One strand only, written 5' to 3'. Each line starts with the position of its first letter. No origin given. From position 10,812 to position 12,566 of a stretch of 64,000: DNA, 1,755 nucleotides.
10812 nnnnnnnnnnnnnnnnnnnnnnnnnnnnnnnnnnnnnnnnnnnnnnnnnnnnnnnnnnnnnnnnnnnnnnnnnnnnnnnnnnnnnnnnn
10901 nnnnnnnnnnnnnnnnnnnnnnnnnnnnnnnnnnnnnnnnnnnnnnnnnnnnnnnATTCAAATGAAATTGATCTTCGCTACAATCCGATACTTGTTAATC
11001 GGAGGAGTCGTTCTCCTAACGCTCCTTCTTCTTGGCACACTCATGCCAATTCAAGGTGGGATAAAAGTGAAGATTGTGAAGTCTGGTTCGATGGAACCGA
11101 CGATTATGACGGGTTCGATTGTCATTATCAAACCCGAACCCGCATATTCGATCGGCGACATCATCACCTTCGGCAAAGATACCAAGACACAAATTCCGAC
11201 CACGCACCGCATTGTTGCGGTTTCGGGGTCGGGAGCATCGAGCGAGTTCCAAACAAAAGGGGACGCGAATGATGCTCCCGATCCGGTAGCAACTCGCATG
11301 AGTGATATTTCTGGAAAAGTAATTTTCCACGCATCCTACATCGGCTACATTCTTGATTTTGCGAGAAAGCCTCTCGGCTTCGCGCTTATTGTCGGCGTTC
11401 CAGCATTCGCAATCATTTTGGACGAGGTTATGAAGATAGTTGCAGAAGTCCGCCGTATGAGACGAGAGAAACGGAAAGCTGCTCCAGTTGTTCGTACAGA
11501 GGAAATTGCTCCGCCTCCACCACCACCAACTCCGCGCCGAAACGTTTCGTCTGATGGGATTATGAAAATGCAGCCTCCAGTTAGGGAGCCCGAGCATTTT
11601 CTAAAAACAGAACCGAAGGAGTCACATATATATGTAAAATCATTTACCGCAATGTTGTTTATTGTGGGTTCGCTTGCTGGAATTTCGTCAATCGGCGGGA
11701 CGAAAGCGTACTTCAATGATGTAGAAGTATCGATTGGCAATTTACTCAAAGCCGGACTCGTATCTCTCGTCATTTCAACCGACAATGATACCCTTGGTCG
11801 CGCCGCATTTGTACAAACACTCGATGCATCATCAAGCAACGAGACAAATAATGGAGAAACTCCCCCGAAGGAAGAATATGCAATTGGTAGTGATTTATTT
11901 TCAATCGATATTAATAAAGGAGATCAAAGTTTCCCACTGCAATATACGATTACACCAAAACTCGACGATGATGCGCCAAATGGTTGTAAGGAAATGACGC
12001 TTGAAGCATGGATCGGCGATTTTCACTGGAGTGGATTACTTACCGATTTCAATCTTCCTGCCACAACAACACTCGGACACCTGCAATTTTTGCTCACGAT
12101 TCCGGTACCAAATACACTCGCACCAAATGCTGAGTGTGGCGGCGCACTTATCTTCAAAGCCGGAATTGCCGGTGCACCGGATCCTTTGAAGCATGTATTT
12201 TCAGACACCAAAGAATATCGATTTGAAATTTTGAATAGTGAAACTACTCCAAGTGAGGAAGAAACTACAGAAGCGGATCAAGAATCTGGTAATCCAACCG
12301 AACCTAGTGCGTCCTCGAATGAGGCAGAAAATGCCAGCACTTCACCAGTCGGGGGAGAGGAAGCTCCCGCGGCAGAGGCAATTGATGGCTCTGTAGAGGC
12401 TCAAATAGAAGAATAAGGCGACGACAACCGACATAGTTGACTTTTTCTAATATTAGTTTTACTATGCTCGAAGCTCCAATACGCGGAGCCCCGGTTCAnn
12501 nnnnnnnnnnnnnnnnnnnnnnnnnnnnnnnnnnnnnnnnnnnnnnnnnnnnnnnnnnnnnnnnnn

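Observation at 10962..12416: SipW peptidase fused in-frame to its own substrate-like TasA domain (possible self-processing peptidase-pilin fusion)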

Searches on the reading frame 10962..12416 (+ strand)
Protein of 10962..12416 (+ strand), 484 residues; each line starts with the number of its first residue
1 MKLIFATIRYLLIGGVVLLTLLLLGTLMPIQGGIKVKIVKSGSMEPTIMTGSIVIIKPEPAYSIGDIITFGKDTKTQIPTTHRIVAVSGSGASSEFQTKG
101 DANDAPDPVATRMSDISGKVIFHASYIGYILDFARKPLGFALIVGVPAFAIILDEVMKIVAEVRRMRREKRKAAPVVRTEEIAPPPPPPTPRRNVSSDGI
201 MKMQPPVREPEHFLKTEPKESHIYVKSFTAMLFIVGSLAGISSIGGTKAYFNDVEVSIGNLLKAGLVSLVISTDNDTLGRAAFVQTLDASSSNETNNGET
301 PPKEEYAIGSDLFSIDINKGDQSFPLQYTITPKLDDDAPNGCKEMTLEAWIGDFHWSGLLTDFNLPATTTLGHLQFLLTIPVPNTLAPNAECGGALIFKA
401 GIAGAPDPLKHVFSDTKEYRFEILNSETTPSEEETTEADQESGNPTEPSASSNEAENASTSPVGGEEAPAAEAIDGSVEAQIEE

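Call 3: search_protein_families(library=pfam, proteins=[window:10962-12416:+], max_evalue=0.1)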
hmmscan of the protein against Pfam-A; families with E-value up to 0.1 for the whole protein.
window:10962-12416:+ (484 aa): 2 families
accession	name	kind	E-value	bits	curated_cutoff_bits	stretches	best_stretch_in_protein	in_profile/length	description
PF00717.28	Peptidase_S24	-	0.0012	18.9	23.3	1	39-74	40-75/116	Peptidase S24-like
PF10502.14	Peptidase_S26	-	0.0016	18.8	22.9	1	27-89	16-82/168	Signal peptidase, peptidase S26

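Call 4: search_protein_families(library=ncbifam, proteins=[window:10962-12416:+], max_evalue=0.1)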
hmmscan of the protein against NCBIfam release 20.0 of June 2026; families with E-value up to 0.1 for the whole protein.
window:10962-12416:+ (484 aa): 4 families
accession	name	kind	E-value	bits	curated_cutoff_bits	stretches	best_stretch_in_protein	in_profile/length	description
NF046067.1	SigPepSipWBacil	equivalog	7.3e-29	100.7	190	1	7-174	7-180/189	signal peptidase I SipW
TIGR02228.1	sigpep_I_arch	equivalog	6.9e-28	97.5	51.85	1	12-157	9-156/158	signal peptidase I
TIGR02227.1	sigpep_I_bact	equivalog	4.4e-06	26.7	47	1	23-89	9-79/162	signal peptidase I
TIGR04088.1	cognate_SipW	domain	0.011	15.8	19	1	234-257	2-25/34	SipW-dependent-type signal peptide-containing protein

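Call 7: find_homologous_proteins(query=window:10962-12413:+, max_evalue=0.001)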
Query window:10962-12413:+ (484 aa): 284 proteins with E <= 0.001 among 8000 candidates; the best 120 are listed.
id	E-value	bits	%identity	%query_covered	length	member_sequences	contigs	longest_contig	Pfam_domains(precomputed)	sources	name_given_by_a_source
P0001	0.0e+0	1070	100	100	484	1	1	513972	-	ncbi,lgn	-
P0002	7.8e-200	683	67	97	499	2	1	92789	-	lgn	-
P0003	5.7e-118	413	49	88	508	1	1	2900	-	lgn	-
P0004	1.7e-117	411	48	88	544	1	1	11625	-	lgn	-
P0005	3.6e-110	387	44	95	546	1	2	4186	-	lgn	-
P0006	5.1e-109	383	47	88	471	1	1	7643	-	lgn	-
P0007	1.2e-102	362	46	88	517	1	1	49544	-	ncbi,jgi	jgi:signal peptidase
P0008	1.6e-86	309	40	98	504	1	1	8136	-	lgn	-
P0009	3.3e-74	268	40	84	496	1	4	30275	-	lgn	-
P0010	6.6e-71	258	36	89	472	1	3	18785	-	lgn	-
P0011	9.1e-70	254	39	87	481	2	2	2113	-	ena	-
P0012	1.5e-68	250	51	49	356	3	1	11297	-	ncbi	ncbi:MAG: type signal peptidase signal peptidase endoplasmic reticulum-type [Candidatus Parcubacteri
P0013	1.8e-68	249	37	97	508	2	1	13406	-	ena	-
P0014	5.4e-68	248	49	54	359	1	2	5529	-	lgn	-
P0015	7.2e-68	248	42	80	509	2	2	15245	-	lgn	-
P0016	2.1e-65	239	36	95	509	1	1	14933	-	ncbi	-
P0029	7.7e-64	234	39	82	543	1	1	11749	-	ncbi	-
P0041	7.2e-59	218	48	53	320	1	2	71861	-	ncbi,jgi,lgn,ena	-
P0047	4.5e-57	212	44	55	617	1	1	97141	PF00932.26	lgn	-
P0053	5.2e-56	208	44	55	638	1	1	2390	PF00932.26,PF10502.15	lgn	-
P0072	1.0e-52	198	43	55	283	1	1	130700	-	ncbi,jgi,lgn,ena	jgi:signal peptidase I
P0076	4.2e-52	196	33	87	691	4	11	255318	PF00932.26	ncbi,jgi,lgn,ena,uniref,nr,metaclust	ncbi:MAG: signal peptidase I [Candidatus Zambryskibacteria bacterium RIFCSPHIGHO2_02_FULL_43_14]|uni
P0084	2.4e-51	193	35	82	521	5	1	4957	-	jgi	jgi:signal peptidase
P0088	2.0e-50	190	35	76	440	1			-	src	-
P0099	7.1e-49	185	42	56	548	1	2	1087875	-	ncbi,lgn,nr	ncbi:MAG: signal peptidase I [Candidatus Nomurabacteria bacterium]|nr:MAG: signal peptidase I [Candi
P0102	1.0e-48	184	42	52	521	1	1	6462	-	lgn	-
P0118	3.0e-46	176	37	55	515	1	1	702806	-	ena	-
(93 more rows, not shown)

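Call 15: list_cluster_members(proteins=[P0001, P0002, P0007, P0012, P0016, P0029, P0041, P0072, P0076, P0099])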
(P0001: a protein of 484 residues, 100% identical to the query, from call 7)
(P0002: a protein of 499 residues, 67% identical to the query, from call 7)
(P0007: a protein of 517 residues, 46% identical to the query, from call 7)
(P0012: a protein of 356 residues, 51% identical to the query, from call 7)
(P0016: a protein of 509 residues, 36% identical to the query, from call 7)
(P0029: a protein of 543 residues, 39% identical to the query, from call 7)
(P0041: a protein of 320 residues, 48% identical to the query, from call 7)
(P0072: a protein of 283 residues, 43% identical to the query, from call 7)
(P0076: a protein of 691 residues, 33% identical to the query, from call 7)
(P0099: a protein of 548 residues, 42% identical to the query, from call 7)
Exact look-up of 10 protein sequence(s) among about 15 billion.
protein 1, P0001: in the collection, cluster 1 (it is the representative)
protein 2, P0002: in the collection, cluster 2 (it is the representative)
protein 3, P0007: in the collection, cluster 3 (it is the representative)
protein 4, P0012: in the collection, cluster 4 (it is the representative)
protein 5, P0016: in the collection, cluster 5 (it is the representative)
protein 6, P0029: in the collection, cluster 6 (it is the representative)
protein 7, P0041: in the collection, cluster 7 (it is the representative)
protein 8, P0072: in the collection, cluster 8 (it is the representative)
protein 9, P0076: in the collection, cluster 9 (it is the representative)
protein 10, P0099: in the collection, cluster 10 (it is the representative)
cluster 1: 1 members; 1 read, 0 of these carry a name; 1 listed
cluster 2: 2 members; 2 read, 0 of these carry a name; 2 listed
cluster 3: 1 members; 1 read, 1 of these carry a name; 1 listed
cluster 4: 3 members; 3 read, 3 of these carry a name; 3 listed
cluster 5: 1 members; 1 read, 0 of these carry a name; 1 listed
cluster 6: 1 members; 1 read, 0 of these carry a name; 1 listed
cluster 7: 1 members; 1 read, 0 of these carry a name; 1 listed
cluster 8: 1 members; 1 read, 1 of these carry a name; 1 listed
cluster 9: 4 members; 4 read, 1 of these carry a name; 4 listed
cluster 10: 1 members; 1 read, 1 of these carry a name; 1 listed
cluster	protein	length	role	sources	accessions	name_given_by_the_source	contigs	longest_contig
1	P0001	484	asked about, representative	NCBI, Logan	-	-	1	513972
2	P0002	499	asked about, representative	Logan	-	-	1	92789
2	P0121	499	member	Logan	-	-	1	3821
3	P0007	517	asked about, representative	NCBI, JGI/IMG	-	signal peptidase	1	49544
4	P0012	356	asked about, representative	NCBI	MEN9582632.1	MAG: type signal peptidase signal peptidase endoplasmic reticulum-type [Candidatus ...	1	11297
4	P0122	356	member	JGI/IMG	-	signal peptidase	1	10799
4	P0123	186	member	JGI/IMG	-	hypothetical protein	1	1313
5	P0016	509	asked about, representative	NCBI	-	-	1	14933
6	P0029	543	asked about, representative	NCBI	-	-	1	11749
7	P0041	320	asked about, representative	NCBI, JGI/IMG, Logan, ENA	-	-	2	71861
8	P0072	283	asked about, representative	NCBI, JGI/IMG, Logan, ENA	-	signal peptidase I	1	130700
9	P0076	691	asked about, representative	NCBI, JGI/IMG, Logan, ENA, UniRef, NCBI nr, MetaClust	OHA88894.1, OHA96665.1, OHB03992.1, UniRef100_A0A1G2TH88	MAG: signal peptidase I [Candidatus Zambryskibacteria bacterium ... | Signal peptidase I n=1 Tax=Candidatus Zambryskibacteria bacterium ... | status=active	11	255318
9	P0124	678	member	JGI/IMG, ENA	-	-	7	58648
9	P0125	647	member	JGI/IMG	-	-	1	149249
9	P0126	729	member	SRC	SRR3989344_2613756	-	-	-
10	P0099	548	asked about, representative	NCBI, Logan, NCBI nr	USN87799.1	MAG: signal peptidase I [Candidatus Nomurabacteria bacterium]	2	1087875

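Call 23: find_encoding_contigs(protein=P0002, flank=10000, max_places=2)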
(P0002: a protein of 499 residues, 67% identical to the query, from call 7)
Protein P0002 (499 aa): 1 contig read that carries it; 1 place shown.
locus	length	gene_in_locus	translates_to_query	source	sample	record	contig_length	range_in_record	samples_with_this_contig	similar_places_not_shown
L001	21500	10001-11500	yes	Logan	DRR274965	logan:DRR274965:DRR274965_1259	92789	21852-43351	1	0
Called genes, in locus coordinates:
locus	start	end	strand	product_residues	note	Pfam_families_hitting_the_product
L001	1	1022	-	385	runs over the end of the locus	PF00512:HisKA, PF02518:HATPase_c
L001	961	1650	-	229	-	PF00072:Response_reg, PF00486:Trans_reg_C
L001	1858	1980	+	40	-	-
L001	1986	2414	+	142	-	-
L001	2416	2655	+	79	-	PF01541:GIY-YIG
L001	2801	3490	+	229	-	PF18914:DUF5666 (faint)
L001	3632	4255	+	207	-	PF13623:SurA_N_2 (faint), PF13624:SurA_N_3 (weak)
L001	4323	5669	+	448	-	-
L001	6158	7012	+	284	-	-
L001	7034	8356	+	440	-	-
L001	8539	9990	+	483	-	PF12389:Peptidase_M73 (faint), PF19403:SpaA_2 (weak)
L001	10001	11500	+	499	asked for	-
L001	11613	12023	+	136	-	-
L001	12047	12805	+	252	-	PF13641:Glyco_tranf_2_3, PF00535:Glycos_transf_2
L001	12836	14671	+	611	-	PF13439:Glyco_transf_4, PF13579:Glyco_trans_4_4, PF00534:Glycos_transf_1, PF13692:Glyco_trans_1_4, PF01522:Polysacc_deac_1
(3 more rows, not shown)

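Call 24: find_encoding_contigs(protein=P0072, flank=10000, max_places=2)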
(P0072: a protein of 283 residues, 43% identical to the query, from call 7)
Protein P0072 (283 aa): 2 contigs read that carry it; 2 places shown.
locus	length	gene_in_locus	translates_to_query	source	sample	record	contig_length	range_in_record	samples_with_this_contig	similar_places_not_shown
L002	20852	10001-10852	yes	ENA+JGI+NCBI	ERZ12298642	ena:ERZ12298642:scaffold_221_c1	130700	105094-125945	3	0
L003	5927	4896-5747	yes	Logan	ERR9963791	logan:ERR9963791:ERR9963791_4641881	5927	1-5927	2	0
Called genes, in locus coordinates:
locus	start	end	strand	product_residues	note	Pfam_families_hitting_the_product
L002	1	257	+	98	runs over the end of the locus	-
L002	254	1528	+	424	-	-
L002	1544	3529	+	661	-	PF01522:Polysacc_deac_1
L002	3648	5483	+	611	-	PF13522:GATase_6, PF13537:GATase_7, PF01380:SIS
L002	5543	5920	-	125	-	-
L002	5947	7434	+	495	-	-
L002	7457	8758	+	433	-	-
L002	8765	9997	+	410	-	-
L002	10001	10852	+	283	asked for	-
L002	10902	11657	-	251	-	PF03332:PMM (weak), PF08282:Hydrolase_3 (weak)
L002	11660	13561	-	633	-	PF04041:Glyco_hydro_130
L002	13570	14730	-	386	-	PF04041:Glyco_hydro_130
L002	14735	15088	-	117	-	PF01050:MannoseP_isomer, PF07883:Cupin_2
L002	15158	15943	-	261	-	PF02673:BacA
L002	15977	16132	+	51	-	PF18930:DUF5679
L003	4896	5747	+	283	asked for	-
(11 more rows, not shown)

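Call 30: find_related_loci(query=A3, collection=genome_contigs, flank=8000)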
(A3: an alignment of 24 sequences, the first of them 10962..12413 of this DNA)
Query A3 (484 aa) in genome_contigs; peptide patterns used: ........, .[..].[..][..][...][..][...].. (x = any residue, [..] = any of these).
276 stretches matched a pattern; 193 encode a relative of the query (tblastn E <= 1e-3); the best 80 are kept; 80 distinct loci.
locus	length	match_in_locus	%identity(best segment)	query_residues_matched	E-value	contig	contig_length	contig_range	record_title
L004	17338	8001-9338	45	1-425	1e-103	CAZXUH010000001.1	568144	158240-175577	MAG TPA_asm: uncultured Candidatus Saccharibacteria bacterium isolate SRP292972_co3_33 genome assembly, contig: NODE_13_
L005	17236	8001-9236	46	1-425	3e-99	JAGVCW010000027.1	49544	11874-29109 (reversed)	MAG: Candidatus Paceibacterota bacterium isolate WC_11 c_000000128608, whole genome shotgun sequence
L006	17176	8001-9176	38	1-405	8e-73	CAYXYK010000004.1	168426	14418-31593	MAG TPA_asm: uncultured Candidatus Saccharibacteria bacterium isolate SRP170004_co1_45 genome assembly, contig: NODE_81_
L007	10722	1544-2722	39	1-398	6e-70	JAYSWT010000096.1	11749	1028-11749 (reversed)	MAG: bacterium isolate GFS_12994 GFS_12994_95, whole genome shotgun sequence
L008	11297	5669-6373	51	29-264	1e-65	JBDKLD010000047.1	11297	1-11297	MAG: Candidatus Parcubacteria bacterium isolate hopbrook_2019_sw_WHONDRS-S19S_0012_B_bin.21 scaffold_434730, whole genom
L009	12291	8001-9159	60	1-418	2e-65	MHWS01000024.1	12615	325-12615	MAG: Candidatus Zambryskibacteria bacterium RIFCSPLOWO2_12_FULL_39_16 rifcsplowo2_12_scaffold_6954, whole genome shotgun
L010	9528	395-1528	33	2-423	5e-62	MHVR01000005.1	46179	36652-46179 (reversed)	MAG: Candidatus Zambryskibacteria bacterium RIFCSPHIGHO2_02_FULL_43_14 rifcsphigho2_02_scaffold_1179, whole genome shotg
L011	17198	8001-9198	62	1-405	8e-62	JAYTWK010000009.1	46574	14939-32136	MAG: bacterium isolate GFS_5796 GFS_5796_8, whole genome shotgun sequence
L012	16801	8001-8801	48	1-265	4e-61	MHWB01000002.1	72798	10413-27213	MAG: Candidatus Zambryskibacteria bacterium RIFCSPLOWO2_01_FULL_39_39 rifcsplowo2_01_scaffold_1569, whole genome shotgun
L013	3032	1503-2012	59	1-170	4e-61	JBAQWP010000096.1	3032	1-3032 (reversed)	MAG: Minisyncoccia bacterium isolate MFD03290_ilm_asm_bin18 k127_88421, whole genome shotgun sequence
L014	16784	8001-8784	58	1-264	1e-60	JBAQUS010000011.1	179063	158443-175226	MAG: Minisyncoccia bacterium isolate MFD03283_ilm_asm_bin6 k127_9316, whole genome shotgun sequence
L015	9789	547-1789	63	1-425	2e-60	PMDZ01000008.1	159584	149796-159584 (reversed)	MAG: Candidatus Nomurabacteria bacterium isolate fen_1328 73.20120700_E2X.147_contig_63305, whole genome shotgun sequenc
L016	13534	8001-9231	66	1-398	1e-59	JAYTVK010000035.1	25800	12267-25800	MAG: Candidatus Lloydbacteria bacterium isolate GFS_5687 GFS_5687_34, whole genome shotgun sequence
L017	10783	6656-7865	64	1-425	4e-58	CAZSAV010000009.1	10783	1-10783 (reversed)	MAG TPA_asm: uncultured Candidatus Saccharibacteria bacterium isolate SRP278252_co2_806 genome assembly, contig: NODE_12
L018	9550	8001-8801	42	1-265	2e-57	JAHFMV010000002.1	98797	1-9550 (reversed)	MAG: Candidatus Kaiserbacteria bacterium isolate nzgw465 NODE_251_length_98798_cov_5.702778, whole genome shotgun sequen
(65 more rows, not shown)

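Call 51: search_protein_families(library=pfam, proteins=[P0047, P0076, P0099, P0053, P0118, P0102, P0084, P0088, P0029], max_evalue=0.01)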
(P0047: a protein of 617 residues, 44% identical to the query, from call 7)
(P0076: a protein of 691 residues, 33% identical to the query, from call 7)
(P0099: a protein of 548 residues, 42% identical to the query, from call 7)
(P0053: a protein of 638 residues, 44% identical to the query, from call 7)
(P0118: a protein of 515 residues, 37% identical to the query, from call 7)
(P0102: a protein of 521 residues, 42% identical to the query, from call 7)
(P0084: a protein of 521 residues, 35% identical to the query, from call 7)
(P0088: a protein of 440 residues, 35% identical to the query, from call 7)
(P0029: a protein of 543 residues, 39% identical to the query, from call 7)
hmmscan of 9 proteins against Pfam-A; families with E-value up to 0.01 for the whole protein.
P0047 (617 aa): 2 families
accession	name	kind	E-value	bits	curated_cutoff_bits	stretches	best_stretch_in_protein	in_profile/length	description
PF00932.25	LTD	-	2.2e-14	54.2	34.3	1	285-404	3-107/109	Lamin Tail Domain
PF00717.28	Peptidase_S24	-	0.0093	16.1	23.3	0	39-75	39-75/116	Peptidase S24-like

P0076 (691 aa): 2 families
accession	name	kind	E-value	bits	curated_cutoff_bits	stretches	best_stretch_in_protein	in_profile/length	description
PF00932.25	LTD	-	1.3e-15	58.2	34.3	1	432-520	22-108/109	Lamin Tail Domain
PF00717.28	Peptidase_S24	-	0.0069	16.5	23.3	0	40-75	40-75/116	Peptidase S24-like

P0099 (548 aa): 1 family
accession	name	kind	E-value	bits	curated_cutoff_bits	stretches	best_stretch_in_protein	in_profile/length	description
PF00717.28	Peptidase_S24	-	0.0081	16.3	23.3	0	40-78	40-76/116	Peptidase S24-like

P0053 (638 aa): 3 families
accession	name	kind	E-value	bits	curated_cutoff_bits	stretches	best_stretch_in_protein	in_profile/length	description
PF00932.25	LTD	-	6.4e-16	59.1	34.3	1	282-400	3-108/109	Lamin Tail Domain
PF10502.14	Peptidase_S26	-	1.9e-05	25.1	22.9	1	36-91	24-83/168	Signal peptidase, peptidase S26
PF00717.28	Peptidase_S24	-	0.00062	19.9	23.3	1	39-75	39-75/116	Peptidase S24-like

P0118 (515 aa): 2 families
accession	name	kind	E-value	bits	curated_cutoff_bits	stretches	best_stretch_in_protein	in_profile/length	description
PF00717.28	Peptidase_S24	-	0.0045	17.1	23.3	1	26-74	27-75/116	Peptidase S24-like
PF10502.14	Peptidase_S26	-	0.0075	16.7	22.9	1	20-86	9-80/168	Signal peptidase, peptidase S26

P0102 (521 aa): 1 family
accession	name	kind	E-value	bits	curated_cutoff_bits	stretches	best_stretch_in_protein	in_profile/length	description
PF00717.28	Peptidase_S24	-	0.0061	16.7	23.3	0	28-92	31-90/116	Peptidase S24-like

P0084 (521 aa): 0 families

P0088 (440 aa): 0 families

P0029 (543 aa): 1 family
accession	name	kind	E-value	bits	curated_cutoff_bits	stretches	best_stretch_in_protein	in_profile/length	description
PF00717.28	Peptidase_S24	-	0.00038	20.6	23.3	1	34-74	35-75/116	Peptidase S24-like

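Call 68: find_encoding_contigs(protein=P0001, flank=1000, max_places=3)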
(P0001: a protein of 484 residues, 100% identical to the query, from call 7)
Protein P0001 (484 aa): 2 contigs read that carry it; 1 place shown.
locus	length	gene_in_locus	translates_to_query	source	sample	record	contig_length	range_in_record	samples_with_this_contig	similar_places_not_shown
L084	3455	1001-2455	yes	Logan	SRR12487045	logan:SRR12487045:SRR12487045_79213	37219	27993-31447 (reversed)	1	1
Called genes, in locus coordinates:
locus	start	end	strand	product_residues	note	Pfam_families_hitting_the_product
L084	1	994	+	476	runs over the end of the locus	PF12389:Peptidase_M73 (faint), PF19403:SpaA_2 (faint)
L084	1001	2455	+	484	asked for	-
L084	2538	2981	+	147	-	-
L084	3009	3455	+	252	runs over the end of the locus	PF13641:Glyco_tranf_2_3, PF00535:Glycos_transf_2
